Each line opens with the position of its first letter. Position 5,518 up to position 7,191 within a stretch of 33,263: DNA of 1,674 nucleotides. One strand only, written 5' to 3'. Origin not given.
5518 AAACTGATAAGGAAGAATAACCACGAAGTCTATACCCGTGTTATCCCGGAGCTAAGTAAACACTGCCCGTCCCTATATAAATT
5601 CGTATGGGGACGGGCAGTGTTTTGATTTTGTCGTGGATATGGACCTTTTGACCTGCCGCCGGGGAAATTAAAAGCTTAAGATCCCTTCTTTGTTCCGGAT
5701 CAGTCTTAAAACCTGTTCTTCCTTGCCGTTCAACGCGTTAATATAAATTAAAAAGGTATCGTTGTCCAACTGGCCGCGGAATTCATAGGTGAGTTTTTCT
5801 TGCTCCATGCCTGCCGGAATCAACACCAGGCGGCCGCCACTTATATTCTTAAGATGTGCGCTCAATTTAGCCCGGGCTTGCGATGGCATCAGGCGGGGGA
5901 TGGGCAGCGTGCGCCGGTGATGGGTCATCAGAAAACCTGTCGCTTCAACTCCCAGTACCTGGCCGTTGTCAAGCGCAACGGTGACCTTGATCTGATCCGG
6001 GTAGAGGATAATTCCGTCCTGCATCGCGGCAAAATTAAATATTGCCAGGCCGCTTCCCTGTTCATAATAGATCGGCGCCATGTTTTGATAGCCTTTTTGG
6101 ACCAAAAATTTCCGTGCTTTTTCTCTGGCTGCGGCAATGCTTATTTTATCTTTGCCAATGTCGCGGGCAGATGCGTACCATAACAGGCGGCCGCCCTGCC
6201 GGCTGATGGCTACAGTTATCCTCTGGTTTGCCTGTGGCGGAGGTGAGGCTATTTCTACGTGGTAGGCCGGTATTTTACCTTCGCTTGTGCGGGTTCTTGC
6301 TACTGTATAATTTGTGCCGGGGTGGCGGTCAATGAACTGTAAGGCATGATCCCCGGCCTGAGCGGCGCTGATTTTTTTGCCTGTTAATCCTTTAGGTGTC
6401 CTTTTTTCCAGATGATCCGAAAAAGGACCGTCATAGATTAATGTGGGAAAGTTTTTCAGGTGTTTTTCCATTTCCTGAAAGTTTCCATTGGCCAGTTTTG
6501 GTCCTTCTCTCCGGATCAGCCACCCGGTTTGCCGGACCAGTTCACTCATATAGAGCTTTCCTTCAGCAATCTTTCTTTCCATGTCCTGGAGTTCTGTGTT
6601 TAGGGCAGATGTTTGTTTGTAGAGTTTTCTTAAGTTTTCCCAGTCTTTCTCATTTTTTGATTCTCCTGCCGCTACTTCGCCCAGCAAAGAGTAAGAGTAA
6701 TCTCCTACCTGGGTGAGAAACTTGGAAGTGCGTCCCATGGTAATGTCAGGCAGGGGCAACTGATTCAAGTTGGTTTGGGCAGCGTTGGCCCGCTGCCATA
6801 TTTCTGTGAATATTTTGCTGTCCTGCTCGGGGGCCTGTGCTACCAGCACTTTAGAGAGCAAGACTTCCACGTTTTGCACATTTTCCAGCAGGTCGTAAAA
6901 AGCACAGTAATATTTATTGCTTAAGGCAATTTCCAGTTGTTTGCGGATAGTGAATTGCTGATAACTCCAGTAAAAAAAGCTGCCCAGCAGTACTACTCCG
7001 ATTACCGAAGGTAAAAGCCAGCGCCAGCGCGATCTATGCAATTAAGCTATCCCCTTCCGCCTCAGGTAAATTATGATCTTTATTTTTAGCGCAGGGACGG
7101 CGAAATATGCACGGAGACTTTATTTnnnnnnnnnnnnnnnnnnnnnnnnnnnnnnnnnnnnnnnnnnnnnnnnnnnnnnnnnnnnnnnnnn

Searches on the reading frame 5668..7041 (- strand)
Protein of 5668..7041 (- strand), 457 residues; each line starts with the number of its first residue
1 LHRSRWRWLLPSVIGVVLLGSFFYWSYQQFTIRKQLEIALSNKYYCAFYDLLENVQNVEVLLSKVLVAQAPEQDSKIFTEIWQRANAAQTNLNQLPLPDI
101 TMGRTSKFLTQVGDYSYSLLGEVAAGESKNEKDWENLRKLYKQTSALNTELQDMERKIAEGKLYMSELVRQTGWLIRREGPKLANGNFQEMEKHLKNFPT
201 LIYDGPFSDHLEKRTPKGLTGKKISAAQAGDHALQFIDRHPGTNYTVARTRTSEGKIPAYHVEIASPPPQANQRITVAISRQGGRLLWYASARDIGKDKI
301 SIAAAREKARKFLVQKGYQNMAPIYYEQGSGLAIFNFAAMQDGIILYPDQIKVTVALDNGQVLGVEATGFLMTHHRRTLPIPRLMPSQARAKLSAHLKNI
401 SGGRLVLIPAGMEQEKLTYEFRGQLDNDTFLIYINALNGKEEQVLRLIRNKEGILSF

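Call 3: search_protein_families(library=pfam, proteins=[window:5668-7041:-], max_evalue=0.01)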
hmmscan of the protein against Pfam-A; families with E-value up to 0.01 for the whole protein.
window:5668-7041:- (457 aa): 4 families
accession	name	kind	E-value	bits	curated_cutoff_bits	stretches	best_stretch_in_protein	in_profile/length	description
PF14620.12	YPEB_PepSY1-2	-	3.5e-67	226.7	31.7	1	185-380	2-195/195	YpeB sporulation, PepSY1 and PepSY2 domains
PF20769.2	YPEB_N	-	2.4e-43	147.8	27.3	1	33-165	2-134/136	YpeB N-terminal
PF16244.11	DUF4901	-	5.3e-05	23.8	27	1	270-362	44-141/148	YcdB, YcdC repeated domain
PF03413.25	PepSY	-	8.2e-05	23.3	24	0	386-441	4-56/60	Peptidase propeptide and YPEB domain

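Call 4: search_protein_families(library=ncbifam, proteins=[window:5668-7041:-], max_evalue=0.01)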
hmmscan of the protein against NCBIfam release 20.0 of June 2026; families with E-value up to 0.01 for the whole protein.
window:5668-7041:- (457 aa): 1 family
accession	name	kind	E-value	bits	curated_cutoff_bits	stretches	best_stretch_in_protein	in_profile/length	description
TIGR02889.1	spore_YpeB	equivalog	1.6e-122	409.7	303.55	1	13-447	6-435/435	germination protein YpeB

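Call 32: find_homologous_proteins(query=window:5668-7041:-, max_evalue=1e-20)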
Query window:5668-7041:- (457 aa): 2995 proteins with E <= 1e-20 among 8000 candidates; the best 120 are listed.
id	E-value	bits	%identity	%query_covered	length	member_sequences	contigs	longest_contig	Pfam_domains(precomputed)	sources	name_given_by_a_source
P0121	0.0e+0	1030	100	100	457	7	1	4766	PF20769.3,PF14620.13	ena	-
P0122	1.6e-268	909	88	100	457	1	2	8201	PF20769.3,PF14620.13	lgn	-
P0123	2.0e-225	767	76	99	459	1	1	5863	PF20769.3,PF14620.13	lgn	-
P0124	1.6e-206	704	68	100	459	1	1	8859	PF20769.3,PF14620.13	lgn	-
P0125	8.2e-205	699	67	99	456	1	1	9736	PF20769.3,PF03413.26,PF14620.13,PF16244.12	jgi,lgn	-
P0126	1.5e-203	695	66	99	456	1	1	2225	PF20769.3,PF03413.26,PF14620.13,PF16244.12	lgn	-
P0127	3.3e-203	693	67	100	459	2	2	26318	PF20769.3,PF14620.13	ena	-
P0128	2.6e-200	684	65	99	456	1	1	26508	PF20769.3,PF14620.13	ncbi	-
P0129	3.5e-200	684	66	100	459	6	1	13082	PF20769.3,PF14620.13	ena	-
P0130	1.5e-199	681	66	100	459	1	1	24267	PF20769.3,PF14620.13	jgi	-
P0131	2.1e-197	674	65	99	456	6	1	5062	PF20769.3,PF03413.26,PF14620.13,PF16244.12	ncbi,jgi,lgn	-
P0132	1.1e-190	652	63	100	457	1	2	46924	PF20769.3,PF03413.26,PF14620.13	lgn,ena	-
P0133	1.7e-190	652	62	99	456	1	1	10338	PF20769.3,PF03413.26,PF14620.13,PF16244.12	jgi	-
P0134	5.1e-190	650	62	99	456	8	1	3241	PF20769.3,PF14620.13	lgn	-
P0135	1.8e-188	645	61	99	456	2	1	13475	PF20769.3,PF03413.26,PF14620.13,PF16244.12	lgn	-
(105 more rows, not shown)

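Call 34: find_encoding_contigs(protein=P0122, flank=8000, max_places=4)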
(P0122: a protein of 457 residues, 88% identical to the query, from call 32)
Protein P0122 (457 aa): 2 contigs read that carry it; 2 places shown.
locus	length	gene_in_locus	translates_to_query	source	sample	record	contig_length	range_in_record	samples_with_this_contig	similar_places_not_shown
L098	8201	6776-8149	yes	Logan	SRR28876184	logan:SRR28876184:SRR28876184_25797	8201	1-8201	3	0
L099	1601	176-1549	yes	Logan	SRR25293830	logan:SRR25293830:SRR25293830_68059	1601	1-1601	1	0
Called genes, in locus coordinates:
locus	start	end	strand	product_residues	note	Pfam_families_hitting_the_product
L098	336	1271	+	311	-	PF01522:Polysacc_deac_1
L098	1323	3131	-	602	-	PF00009:GTP_EFTU, PF03144:GTP_EFTU_D2, PF00679:EFG_C, PF06421:LepA_C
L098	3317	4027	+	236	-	PF01471:PG_binding_1, PF07486:Hydrolase_2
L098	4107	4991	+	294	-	PF07728:AAA_5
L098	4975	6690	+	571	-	-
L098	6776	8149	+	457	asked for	PF20769:YPEB_N, PF14620:YPEB_PepSY1-2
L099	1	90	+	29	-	?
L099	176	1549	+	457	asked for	PF20769:YPEB_N, PF14620:YPEB_PepSY1-2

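Call 35: find_encoding_contigs(protein=P0123, flank=6000, max_places=3)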
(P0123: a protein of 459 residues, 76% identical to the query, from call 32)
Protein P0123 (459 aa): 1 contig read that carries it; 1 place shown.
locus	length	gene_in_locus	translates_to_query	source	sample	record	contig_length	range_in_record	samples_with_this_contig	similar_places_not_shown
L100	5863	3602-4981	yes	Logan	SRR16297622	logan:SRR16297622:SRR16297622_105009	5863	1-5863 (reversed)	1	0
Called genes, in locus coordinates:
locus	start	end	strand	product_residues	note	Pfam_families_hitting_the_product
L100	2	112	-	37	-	?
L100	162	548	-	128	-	PF03646:FlaG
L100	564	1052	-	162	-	PF05130:FlgN (weak)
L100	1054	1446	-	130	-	PF02561:FliS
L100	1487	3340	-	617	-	PF02465:FliD_N, PF07195:FliD_C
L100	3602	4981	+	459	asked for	PF20769:YPEB_N, PF14620:YPEB_PepSY1-2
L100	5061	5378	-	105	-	PF04358:DsrC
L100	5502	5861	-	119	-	?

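Call 36: find_encoding_contigs(protein=P0127, flank=6000, max_places=3)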
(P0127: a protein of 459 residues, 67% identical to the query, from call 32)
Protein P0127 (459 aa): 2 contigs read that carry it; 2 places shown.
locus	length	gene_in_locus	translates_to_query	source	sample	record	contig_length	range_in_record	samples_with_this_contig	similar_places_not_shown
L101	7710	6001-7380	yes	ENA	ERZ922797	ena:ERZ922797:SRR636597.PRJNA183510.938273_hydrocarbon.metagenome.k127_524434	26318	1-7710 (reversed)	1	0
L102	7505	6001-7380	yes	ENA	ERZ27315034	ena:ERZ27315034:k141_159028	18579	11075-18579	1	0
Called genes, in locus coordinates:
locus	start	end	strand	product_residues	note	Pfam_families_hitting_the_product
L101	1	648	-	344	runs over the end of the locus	-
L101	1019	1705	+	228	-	-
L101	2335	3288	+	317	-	PF01522:Polysacc_deac_1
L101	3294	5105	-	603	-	PF00009:GTP_EFTU, PF22042:EF-G_D2 (weak), PF03144:GTP_EFTU_D2, PF00679:EFG_C, PF06421:LepA_C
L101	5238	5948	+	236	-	PF01471:PG_binding_1, PF07486:Hydrolase_2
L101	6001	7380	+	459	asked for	PF20769:YPEB_N, PF14620:YPEB_PepSY1-2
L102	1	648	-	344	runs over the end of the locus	-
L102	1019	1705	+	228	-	-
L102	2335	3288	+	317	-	PF01522:Polysacc_deac_1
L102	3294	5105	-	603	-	PF00009:GTP_EFTU, PF22042:EF-G_D2 (weak), PF03144:GTP_EFTU_D2, PF00679:EFG_C, PF06421:LepA_C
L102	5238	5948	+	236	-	PF01471:PG_binding_1, PF07486:Hydrolase_2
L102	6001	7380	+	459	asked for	PF20769:YPEB_N, PF14620:YPEB_PepSY1-2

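Call 61: find_related_loci(query=window:5668-7041:-, collection=metagenome_contigs, flank=6000)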
Query window:5668-7041:- (457 aa) in metagenome_contigs; peptide patterns used: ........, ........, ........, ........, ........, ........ (x = any residue, [..] = any of these).
95 stretches matched a pattern, but none encodes a relative of the query by tblastn (E <= 1e-3).

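Call 65: find_related_loci(query=A4, collection=metagenome_contigs, flank=6000)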
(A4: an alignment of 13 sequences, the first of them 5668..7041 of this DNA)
Query A4 (457 aa) in metagenome_contigs; peptide patterns used: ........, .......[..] (x = any residue, [..] = any of these).
600 stretches matched a pattern (row limit reached: there are more); 570 encode a relative of the query (tblastn E <= 1e-3); the best 80 are kept; 80 distinct loci.
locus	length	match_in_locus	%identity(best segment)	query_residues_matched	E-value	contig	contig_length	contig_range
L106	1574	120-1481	63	5-457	0e+0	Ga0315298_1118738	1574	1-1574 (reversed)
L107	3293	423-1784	55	3-457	5e-176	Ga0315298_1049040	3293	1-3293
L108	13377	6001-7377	68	1-457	0e+0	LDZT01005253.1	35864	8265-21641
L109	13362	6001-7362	49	7-457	2e-150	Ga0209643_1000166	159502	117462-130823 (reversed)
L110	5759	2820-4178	46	5-457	2e-144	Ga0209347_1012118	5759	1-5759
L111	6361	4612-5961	47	7-457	1e-135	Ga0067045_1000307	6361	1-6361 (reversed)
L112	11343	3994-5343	47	7-457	2e-135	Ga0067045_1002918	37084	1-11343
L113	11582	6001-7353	46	7-457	2e-133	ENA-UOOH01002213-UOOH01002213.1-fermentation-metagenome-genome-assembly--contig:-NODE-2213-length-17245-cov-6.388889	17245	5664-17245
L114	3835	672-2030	43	7-457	1e-135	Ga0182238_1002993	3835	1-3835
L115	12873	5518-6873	45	7-457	5e-130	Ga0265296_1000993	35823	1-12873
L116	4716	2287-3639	46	7-457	2e-130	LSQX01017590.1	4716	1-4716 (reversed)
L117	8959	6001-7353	44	7-457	4e-127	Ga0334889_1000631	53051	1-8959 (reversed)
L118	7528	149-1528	43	3-457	3e-121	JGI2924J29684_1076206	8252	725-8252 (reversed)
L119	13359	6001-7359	43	7-457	3e-132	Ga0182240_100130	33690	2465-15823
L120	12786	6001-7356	42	7-457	2e-121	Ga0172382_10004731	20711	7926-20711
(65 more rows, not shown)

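Call 71: find_encoding_contigs(protein=P0376, flank=10000, max_places=3)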
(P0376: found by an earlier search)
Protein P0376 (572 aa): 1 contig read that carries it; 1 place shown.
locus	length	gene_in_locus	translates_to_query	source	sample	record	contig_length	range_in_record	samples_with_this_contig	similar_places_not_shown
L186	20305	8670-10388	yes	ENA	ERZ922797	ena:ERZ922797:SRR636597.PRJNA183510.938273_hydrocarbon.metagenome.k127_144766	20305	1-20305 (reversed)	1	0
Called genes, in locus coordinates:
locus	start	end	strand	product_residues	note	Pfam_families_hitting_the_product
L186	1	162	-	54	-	?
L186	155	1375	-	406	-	PF02515:CoA_transf_3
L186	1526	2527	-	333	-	PF13353:Fer4_12 (weak), PF12838:Fer4_7, PF00037:Fer4 (weak), PF12797:Fer4_2 (weak), PF12837:Fer4_6, PF13237:Fer4_10 (weak), PF13353:Fer4_12 (weak), PF04055:Radical_SAM, +4 more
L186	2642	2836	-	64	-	-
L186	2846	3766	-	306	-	PF13237:Fer4_10 (weak), PF00037:Fer4 (weak), PF12837:Fer4_6 (weak), PF12838:Fer4_7, PF14697:Fer4_21 (weak), PF00037:Fer4 (weak), PF04055:Radical_SAM, PF12837:Fer4_6 (weak), +4 more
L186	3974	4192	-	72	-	-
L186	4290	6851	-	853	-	PF02901:PFL-like, PF01228:Gly_radical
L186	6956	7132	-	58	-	PF08201:BssC_TutF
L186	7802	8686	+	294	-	PF07728:AAA_5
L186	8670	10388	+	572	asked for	-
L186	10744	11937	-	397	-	PF00108:Thiolase_N, PF02803:Thiolase_C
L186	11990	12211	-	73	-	-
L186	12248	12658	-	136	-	PF00903:Glyoxalase, PF13468:Glyoxalase_3 (weak), PF13669:Glyoxalase_4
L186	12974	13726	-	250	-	PF00106:adh_short, PF08659:KR, PF23441:SDR, PF13561:adh_short_C2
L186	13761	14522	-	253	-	PF00106:adh_short, PF08659:KR, PF23441:SDR, PF13561:adh_short_C2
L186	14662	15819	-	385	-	PF00108:Thiolase_N, PF02801:Ketoacyl-synt_C (faint), PF00109:ketoacyl-synt (faint), PF02803:Thiolase_C, PF22691:Thiolase_C_1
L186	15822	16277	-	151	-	PF12172:zf-ChsH2, PF01796:OB_ChsH2_C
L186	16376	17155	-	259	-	PF00378:ECH_1, PF16113:ECH_2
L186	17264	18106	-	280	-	PF00070:Pyr_redox (weak), PF02737:3HCDH_N, PF03446:NAD_binding_2 (weak), PF07992:Pyr_redox_2 (weak), PF00725:3HCDH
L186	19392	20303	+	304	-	?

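Call 73: find_encoding_contigs(protein=P0370, flank=6000, max_places=8)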
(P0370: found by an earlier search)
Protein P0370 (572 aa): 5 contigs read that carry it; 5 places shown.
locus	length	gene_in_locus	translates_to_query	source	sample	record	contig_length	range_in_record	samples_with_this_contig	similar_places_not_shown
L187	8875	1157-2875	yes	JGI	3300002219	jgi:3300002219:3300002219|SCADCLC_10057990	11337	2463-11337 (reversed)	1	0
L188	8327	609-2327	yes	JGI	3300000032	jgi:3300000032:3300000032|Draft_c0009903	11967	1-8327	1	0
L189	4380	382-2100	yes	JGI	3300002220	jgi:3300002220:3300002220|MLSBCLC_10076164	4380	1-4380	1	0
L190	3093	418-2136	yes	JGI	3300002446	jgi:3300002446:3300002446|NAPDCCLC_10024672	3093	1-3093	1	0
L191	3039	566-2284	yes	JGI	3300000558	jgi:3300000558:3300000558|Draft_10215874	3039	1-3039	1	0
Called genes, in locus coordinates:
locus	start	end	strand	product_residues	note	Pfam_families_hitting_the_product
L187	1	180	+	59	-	?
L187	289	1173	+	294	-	PF07728:AAA_5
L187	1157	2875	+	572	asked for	-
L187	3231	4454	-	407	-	PF00108:Thiolase_N, PF02803:Thiolase_C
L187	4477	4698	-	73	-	-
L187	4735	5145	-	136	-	PF00903:Glyoxalase, PF13468:Glyoxalase_3 (weak), PF13669:Glyoxalase_4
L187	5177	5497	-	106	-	-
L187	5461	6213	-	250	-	PF00106:adh_short, PF08659:KR, PF23441:SDR, PF13561:adh_short_C2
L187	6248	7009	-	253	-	PF00106:adh_short, PF08659:KR, PF23441:SDR, PF13561:adh_short_C2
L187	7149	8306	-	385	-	PF00108:Thiolase_N, PF02801:Ketoacyl-synt_C (faint), PF00109:ketoacyl-synt (faint), PF02803:Thiolase_C, PF22691:Thiolase_C_1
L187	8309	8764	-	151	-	PF12172:zf-ChsH2, PF01796:OB_ChsH2_C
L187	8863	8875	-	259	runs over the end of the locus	PF00378:ECH_1, PF16113:ECH_2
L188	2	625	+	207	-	?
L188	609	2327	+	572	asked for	-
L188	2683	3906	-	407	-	PF00108:Thiolase_N, PF02803:Thiolase_C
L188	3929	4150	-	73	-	-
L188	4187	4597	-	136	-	PF00903:Glyoxalase, PF13468:Glyoxalase_3 (weak), PF13669:Glyoxalase_4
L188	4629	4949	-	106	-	-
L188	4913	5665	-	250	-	PF00106:adh_short, PF08659:KR, PF23441:SDR, PF13561:adh_short_C2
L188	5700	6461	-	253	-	PF00106:adh_short, PF08659:KR, PF23441:SDR, PF13561:adh_short_C2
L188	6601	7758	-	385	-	PF00108:Thiolase_N, PF02801:Ketoacyl-synt_C (faint), PF00109:ketoacyl-synt (faint), PF02803:Thiolase_C, PF22691:Thiolase_C_1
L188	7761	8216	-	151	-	PF12172:zf-ChsH2, PF01796:OB_ChsH2_C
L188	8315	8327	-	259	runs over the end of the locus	-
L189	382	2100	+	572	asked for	-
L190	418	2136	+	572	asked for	-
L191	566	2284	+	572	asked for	-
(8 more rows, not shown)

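Call 74: find_encoding_contigs(protein=P0366, flank=5000, max_places=4)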
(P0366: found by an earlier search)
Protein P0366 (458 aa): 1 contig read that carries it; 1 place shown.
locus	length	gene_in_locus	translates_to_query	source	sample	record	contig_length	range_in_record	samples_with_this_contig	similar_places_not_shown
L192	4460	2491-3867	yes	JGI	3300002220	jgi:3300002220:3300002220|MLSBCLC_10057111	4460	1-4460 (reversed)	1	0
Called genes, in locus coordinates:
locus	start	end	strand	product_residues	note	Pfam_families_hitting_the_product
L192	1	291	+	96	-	?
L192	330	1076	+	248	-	-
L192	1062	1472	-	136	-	PF12952:DUF3841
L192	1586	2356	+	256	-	PF01797:Y1_Tnp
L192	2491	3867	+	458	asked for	PF20769:YPEB_N, PF14620:YPEB_PepSY1-2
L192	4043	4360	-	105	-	PF04358:DsrC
